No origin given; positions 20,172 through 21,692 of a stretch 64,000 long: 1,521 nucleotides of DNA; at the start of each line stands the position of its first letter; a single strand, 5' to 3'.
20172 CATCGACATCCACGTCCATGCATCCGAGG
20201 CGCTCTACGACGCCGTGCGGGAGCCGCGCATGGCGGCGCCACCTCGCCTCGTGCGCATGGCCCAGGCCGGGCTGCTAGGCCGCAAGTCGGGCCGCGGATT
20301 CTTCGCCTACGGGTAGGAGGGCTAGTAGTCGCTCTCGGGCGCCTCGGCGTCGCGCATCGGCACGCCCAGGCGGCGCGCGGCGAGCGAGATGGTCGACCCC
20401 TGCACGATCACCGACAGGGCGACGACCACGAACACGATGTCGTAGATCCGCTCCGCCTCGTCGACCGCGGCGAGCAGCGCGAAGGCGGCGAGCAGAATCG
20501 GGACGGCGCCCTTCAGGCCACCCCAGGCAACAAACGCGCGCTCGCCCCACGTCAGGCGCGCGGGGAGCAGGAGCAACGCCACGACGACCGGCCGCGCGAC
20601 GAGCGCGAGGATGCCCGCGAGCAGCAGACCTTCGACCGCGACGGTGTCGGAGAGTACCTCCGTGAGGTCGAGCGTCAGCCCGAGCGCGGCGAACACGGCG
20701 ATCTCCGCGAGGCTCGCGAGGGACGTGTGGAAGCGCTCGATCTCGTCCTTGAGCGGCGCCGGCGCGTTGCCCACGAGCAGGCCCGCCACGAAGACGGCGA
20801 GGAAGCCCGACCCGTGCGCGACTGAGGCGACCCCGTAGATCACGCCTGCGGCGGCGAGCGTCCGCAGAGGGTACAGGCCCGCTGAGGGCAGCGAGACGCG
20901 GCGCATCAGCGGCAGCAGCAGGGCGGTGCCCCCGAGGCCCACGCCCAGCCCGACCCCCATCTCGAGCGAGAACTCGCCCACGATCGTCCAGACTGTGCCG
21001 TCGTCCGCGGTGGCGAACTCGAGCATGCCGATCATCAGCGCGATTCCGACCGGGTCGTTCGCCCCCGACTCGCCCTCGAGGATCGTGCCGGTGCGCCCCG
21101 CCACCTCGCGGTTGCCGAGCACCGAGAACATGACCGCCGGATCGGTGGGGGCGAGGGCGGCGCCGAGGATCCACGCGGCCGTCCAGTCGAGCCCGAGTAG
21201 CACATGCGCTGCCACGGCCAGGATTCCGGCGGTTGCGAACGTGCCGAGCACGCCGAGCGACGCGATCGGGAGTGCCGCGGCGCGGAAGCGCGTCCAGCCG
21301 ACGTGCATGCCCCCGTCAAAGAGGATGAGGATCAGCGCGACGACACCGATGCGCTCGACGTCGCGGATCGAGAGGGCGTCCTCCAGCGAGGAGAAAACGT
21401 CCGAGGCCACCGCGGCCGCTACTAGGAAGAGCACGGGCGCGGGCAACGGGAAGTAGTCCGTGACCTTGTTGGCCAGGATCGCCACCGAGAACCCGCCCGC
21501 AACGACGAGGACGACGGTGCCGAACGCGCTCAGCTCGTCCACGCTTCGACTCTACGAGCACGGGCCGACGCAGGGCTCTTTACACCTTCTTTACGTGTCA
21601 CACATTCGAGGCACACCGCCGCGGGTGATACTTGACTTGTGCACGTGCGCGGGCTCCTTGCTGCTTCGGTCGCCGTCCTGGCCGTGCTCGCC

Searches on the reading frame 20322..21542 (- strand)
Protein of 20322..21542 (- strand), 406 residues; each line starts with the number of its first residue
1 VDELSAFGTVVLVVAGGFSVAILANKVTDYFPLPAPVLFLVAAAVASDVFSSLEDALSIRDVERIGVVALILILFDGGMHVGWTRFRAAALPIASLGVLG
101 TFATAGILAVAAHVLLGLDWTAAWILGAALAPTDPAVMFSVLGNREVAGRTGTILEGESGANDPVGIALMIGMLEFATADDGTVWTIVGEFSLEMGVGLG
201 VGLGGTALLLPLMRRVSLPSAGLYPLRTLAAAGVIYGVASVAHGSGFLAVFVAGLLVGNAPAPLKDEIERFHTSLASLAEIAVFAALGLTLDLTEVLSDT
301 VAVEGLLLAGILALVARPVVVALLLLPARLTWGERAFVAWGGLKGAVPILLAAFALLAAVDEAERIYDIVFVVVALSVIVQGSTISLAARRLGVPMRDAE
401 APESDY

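Call 9: search_protein_families(library=pfam, proteins=[window:20322-21542:-], max_evalue=0.001)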
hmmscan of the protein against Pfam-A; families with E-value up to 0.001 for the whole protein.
window:20322-21542:- (406 aa): 1 family
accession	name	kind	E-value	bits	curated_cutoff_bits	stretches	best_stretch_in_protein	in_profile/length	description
PF00999.27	Na_H_Exchanger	-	6.5e-51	173.8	26.2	1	28-388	11-372/375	Sodium/hydrogen exchanger, transmembrane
